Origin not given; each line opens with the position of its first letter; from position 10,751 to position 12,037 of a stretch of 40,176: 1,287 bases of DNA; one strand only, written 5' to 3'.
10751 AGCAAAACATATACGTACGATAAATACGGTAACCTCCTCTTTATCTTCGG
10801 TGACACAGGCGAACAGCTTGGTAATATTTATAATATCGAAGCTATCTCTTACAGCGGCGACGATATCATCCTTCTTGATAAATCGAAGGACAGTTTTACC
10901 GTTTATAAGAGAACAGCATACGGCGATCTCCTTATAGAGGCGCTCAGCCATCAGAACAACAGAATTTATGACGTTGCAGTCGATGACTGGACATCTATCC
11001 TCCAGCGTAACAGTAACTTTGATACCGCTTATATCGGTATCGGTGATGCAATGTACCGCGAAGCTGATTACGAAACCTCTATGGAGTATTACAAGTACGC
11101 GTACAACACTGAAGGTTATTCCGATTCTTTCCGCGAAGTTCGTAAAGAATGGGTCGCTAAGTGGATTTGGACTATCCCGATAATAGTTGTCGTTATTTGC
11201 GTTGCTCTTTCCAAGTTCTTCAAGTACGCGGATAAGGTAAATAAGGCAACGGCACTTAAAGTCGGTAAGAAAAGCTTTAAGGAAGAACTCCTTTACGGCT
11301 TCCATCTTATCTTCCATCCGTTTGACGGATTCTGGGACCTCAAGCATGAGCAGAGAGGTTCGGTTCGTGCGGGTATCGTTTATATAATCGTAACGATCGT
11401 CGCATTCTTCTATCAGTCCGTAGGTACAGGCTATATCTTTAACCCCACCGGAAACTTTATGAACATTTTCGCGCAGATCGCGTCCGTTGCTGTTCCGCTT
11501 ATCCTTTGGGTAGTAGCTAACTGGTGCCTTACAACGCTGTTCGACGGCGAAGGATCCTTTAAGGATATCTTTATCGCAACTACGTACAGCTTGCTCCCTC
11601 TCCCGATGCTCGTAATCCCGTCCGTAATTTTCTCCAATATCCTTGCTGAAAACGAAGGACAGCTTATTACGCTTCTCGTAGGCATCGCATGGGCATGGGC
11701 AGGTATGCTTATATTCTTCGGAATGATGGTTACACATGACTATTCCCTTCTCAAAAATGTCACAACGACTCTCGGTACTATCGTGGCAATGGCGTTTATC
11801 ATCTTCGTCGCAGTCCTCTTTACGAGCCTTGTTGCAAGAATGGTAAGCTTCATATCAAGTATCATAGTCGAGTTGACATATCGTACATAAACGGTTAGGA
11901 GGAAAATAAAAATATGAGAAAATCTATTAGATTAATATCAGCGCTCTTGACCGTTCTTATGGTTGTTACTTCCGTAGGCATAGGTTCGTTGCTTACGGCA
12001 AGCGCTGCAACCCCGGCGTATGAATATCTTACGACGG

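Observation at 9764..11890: NHL beta-propeller fused to a Yip1 polytopic membrane domain inside an ABC transporter operon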

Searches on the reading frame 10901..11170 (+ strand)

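Call 85: search_protein_families(library=pfam, proteins=[window:10901-11170:+], max_evalue=5)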
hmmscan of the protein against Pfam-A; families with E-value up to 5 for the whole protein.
window:10901-11170:+ (90 aa): 3 families
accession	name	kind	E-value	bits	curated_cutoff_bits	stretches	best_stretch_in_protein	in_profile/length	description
PF07719.23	TPR_2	-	0.023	15.2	27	1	43-67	3-27/34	Tetratricopeptide repeat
PF13432.12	TPR_16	-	0.04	14.8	32.7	1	14-68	4-58/65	Tetratricopeptide repeat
PF25063.1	ARM_TT21_C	-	0.14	12.5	35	1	19-73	107-161/209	Tetratricopeptide repeat protein 21 C-terminal ARM domain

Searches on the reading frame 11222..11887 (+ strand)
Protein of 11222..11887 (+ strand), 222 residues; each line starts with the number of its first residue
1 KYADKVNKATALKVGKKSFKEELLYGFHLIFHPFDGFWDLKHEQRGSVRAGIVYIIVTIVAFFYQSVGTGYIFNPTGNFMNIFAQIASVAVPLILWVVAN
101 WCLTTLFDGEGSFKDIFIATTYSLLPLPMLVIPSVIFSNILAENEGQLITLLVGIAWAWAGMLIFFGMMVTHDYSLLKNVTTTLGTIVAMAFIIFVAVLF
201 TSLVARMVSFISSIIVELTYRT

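Call 85: search_protein_families(library=pfam, proteins=[window:11222-11887:+], max_evalue=5)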
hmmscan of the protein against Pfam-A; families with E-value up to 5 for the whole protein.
window:11222-11887:+ (222 aa): 2 families
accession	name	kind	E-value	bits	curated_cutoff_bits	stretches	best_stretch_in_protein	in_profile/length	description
PF04893.22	Yip1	-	6.6e-16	59.1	28.6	1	28-197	2-172/173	Yip1 domain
PF15844.10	TMCCDC2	-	0.28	11.7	27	1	157-216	14-75/171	Transmembrane and coiled-coil domain-containing protein 2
